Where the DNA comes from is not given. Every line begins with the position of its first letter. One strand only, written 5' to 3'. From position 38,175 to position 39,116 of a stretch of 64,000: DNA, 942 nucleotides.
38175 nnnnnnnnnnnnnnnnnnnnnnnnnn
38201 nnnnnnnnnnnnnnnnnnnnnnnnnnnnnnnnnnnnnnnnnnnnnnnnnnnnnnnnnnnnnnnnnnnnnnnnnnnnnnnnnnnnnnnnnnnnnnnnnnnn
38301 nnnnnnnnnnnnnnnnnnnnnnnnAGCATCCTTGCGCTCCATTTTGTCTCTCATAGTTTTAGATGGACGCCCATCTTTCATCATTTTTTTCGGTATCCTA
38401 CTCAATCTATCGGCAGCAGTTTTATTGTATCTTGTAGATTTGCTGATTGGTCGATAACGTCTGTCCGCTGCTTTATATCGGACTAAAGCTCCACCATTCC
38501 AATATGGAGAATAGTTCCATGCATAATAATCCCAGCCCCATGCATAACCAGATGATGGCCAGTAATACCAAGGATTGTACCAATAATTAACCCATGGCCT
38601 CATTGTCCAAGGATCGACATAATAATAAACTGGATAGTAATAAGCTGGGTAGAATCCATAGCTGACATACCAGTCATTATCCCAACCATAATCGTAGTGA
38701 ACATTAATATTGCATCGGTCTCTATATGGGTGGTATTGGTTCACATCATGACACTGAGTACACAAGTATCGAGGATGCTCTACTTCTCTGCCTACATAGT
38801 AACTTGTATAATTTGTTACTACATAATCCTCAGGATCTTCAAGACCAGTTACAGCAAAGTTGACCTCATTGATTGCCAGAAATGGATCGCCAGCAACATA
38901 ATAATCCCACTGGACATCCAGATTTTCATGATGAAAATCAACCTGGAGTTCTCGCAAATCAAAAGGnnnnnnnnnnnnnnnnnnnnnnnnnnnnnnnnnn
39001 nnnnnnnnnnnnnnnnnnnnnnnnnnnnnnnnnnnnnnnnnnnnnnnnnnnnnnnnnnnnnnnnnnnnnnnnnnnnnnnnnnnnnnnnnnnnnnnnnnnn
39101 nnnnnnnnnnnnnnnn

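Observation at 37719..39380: Protein with an extreme Tyr/Trp block, a CxxCH motif and a ~100-residue Ser/Lys/Arg polybasic tail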

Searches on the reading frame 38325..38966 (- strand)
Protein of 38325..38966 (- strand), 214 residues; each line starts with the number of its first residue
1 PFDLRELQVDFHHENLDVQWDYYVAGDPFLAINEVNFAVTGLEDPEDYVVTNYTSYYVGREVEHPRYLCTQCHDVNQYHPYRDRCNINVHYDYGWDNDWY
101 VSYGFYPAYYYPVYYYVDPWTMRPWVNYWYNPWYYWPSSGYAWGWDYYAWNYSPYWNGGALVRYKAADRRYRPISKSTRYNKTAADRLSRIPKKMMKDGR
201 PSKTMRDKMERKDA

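Call 42: predict_structure(alignment_id=A3)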
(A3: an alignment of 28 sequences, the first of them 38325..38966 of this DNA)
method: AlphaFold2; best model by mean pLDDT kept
length: 214 residues; sequences in the alignment: 28
mean_pLDDT: 33.9   pTM: 0.21
mean pLDDT of the five models: 33.9, 32.5, 32.4, 30.9, 30.6
residues with pLDDT >= 90: 0; 70-90: 0; 50-70: 0; < 50: 214
segments of 3 or more residues with pLDDT < 50: 1-214
pLDDT, mean of each block of 10 residues (from residue 1): 31 30 30 40 33 27 35 41 35 28 24 31 34 34 35 41 36 33 35 35 44 36
secondary structure, 60 per line:
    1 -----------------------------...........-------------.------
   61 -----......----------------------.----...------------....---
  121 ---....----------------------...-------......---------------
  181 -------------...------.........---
elements in order: H30-40 H66-71 E114-117 E124-127 H160-165 H203-211

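Call 54: search_solved_structures(query=A3, max_evalue=10, show_alignments=3)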
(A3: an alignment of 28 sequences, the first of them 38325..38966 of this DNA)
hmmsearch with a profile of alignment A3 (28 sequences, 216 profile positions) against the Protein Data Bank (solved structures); distinct sequences matched with E-value up to 10: 12.
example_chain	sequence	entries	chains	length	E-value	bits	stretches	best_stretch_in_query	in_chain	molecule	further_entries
6a62_A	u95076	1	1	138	0.55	13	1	6-49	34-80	Galactoside-binding soluble lectin 13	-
6a63_A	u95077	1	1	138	0.6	12.9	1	6-49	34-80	Galactoside-binding soluble lectin 13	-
5xg8_A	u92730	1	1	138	0.61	12.8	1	6-49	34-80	Galactoside-binding soluble lectin 13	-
6a64_A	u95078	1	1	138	0.61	12.8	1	6-49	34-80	Galactoside-binding soluble lectin 13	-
5y03_A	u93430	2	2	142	0.65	12.7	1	6-49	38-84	Galactoside-binding soluble lectin 13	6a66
6kjy_A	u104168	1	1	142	0.68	12.7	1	6-49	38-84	Galactoside-binding soluble lectin 13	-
6kjx_A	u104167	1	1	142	0.68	12.7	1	6-49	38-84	Galactoside-binding soluble lectin 13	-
6kjw_A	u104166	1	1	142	0.68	12.7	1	6-49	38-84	Galactoside-binding soluble lectin 13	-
5xg7_A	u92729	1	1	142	0.68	12.7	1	6-49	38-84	Galactoside-binding soluble lectin 13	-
3ml1_B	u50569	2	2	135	0.72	12.6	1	50-86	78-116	Diheme cytochrome c napB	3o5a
6a65_A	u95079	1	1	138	0.72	12.6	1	6-49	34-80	Galactoside-binding soluble lectin 13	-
2vnu_D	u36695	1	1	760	0.92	12.3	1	127-194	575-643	EXOSOME COMPLEX EXONUCLEASE RRP44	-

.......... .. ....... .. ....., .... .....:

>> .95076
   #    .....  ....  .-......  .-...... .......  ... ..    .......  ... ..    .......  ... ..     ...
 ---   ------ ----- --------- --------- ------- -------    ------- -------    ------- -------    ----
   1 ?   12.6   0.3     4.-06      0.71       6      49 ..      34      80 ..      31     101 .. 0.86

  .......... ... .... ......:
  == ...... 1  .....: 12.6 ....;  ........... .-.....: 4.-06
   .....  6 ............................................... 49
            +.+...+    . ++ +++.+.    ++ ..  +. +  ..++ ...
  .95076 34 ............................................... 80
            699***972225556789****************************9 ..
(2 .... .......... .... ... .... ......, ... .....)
